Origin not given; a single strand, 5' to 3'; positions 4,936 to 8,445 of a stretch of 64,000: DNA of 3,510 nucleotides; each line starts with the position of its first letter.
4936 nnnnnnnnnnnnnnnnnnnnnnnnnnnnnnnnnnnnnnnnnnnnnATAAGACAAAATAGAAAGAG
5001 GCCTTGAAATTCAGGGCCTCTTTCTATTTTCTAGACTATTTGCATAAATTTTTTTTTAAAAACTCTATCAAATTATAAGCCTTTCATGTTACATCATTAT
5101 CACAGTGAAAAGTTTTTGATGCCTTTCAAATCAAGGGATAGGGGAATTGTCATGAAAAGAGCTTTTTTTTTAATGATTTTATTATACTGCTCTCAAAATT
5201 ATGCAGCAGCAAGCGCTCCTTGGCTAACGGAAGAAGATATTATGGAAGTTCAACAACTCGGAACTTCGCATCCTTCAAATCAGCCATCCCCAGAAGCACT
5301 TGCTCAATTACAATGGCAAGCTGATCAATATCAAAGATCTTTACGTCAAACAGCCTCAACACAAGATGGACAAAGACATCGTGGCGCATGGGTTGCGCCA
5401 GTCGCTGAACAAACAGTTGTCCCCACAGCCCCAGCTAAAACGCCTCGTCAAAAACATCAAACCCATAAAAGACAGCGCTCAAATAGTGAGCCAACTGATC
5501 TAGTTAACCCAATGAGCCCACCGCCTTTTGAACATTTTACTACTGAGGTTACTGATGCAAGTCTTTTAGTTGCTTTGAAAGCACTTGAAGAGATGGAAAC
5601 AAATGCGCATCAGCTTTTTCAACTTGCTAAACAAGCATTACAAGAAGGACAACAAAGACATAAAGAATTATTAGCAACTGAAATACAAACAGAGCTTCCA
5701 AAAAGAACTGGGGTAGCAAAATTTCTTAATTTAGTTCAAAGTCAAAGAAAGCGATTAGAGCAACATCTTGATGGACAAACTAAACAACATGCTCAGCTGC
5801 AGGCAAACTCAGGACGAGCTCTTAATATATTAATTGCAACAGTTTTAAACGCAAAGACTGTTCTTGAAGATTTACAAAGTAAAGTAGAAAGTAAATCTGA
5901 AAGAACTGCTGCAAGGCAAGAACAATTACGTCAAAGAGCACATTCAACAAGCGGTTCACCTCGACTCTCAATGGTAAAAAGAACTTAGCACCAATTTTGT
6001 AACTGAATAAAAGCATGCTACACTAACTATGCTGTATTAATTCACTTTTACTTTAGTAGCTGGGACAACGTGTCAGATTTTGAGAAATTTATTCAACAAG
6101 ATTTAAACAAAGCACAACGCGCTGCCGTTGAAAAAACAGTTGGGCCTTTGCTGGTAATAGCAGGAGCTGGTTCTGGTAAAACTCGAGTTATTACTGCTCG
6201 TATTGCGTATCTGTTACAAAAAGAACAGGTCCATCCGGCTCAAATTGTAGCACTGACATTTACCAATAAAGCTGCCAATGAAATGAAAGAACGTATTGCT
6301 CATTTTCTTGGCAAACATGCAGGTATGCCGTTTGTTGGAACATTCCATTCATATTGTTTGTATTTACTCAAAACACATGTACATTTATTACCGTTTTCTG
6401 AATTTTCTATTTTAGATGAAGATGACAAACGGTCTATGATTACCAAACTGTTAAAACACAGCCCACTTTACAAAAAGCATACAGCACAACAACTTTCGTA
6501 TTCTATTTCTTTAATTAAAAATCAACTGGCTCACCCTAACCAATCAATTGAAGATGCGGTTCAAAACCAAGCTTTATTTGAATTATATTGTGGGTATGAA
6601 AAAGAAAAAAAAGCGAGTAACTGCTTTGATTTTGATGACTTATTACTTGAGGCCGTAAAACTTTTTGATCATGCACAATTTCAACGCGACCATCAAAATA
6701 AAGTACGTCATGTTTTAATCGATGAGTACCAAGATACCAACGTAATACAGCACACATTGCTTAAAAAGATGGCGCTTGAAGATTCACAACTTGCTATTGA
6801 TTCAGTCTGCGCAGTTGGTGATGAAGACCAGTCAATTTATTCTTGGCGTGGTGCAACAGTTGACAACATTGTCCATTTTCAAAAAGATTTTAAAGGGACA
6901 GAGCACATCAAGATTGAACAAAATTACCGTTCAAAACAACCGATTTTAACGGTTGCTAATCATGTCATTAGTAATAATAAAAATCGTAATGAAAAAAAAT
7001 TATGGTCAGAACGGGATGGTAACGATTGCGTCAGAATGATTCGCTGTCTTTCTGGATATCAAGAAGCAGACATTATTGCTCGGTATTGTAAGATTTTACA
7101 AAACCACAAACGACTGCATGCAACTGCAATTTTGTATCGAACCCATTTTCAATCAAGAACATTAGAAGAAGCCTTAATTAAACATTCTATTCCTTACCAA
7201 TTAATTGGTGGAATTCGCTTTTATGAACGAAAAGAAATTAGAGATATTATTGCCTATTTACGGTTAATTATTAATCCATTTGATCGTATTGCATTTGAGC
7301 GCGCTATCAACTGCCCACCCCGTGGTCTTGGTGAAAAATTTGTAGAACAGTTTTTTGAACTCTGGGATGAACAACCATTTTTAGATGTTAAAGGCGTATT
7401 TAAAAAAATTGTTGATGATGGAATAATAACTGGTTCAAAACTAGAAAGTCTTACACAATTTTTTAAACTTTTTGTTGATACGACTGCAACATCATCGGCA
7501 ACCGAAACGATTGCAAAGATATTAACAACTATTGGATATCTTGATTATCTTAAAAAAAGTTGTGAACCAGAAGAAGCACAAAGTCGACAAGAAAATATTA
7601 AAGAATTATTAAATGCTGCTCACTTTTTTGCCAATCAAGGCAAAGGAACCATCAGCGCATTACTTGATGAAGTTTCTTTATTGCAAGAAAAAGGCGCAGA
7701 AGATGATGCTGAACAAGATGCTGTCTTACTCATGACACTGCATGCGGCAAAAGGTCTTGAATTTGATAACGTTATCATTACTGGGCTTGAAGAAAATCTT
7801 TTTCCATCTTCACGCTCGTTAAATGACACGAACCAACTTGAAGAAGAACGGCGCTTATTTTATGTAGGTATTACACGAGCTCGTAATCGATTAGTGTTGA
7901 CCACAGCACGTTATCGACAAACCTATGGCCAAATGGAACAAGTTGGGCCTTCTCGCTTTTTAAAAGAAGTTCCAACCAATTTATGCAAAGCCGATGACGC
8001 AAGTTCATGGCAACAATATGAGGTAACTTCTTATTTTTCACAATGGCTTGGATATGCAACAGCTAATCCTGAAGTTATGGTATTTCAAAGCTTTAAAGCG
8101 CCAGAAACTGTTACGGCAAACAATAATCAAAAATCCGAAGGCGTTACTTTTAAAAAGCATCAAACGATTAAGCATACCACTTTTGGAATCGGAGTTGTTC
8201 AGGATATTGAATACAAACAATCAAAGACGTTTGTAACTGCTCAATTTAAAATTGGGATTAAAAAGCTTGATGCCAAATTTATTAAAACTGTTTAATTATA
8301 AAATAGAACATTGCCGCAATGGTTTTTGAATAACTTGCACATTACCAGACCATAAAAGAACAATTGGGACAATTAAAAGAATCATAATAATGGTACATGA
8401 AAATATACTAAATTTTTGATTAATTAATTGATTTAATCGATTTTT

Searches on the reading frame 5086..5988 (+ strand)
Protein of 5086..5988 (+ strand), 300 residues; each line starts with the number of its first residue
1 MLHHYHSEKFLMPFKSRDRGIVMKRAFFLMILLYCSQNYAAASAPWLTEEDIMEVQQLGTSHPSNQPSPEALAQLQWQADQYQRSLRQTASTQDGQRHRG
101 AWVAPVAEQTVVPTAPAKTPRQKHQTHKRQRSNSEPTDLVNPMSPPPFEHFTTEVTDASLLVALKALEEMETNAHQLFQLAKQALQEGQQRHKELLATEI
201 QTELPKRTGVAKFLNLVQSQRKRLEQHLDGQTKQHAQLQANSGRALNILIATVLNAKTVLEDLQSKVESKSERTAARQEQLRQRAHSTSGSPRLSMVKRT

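Call 44: search_protein_families(library=pfam, proteins=[window:5086-5988:+], max_evalue=0.001)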
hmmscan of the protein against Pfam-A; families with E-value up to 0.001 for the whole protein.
window:5086-5988:+ (300 aa): 0 families

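Call 49: search_protein_families(library=pfam, proteins=[window:5086-5988:+], max_evalue=5)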
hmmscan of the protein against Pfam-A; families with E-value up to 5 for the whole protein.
window:5086-5988:+ (300 aa): 1 family
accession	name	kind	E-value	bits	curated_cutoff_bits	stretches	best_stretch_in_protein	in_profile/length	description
PF15665.10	FAM184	-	0.1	12.7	32.7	1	167-284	55-169/211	Family with sequence similarity 184, A and B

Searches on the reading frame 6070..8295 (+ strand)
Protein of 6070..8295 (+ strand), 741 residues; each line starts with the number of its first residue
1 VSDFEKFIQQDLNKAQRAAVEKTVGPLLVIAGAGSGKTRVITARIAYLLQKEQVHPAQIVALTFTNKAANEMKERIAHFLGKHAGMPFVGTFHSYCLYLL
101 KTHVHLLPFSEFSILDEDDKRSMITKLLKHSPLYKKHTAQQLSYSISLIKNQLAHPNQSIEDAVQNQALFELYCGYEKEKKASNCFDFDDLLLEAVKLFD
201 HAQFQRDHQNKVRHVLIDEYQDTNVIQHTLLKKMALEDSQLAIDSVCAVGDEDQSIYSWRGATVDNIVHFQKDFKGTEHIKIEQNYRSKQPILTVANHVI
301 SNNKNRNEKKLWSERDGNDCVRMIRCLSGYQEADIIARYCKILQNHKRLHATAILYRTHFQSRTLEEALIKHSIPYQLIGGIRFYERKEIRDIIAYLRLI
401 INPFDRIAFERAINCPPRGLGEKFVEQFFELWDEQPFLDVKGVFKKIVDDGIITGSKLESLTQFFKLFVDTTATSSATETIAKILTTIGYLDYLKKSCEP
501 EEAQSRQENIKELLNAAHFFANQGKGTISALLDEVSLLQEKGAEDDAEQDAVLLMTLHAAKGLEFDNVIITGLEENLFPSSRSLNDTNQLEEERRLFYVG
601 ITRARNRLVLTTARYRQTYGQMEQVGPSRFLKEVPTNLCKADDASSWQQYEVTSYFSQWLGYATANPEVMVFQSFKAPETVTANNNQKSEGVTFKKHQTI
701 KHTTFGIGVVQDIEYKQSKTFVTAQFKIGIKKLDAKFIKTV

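Call 44: search_protein_families(library=pfam, proteins=[window:6070-8295:+], max_evalue=0.001)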
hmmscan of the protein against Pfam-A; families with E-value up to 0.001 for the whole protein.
window:6070-8295:+ (741 aa): 8 families
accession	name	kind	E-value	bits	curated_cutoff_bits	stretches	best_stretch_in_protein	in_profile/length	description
PF00580.27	UvrD-helicase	-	4e-80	269.8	23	1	12-275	1-271/271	UvrD/REP helicase N-terminal domain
PF13361.12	UvrD_C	-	1e-70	239.4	25.6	1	280-614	1-349/350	UvrD-like helicase C-terminal domain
PF13245.12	AAA_19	-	3.9e-24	85.8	25.1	1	16-258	1-132/134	AAA domain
PF13538.12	UvrD_C_2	-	1.6e-09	37.9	27.4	1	553-610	3-51/52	UvrD-like helicase C-terminal domain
PF01443.25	Viral_helicase1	-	3.7e-08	33.9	21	1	513-610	144-226/228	Viral superfamily 1 RNA helicase core domain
PF13604.12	AAA_30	-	1.4e-07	31.8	27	1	12-77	2-67/191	AAA domain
PF13086.12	AAA_11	-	0.00014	22.2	27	1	12-177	2-147/257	AAA domain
PF13087.12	AAA_12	-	0.00018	21.6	27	1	495-610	84-190/195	AAA domain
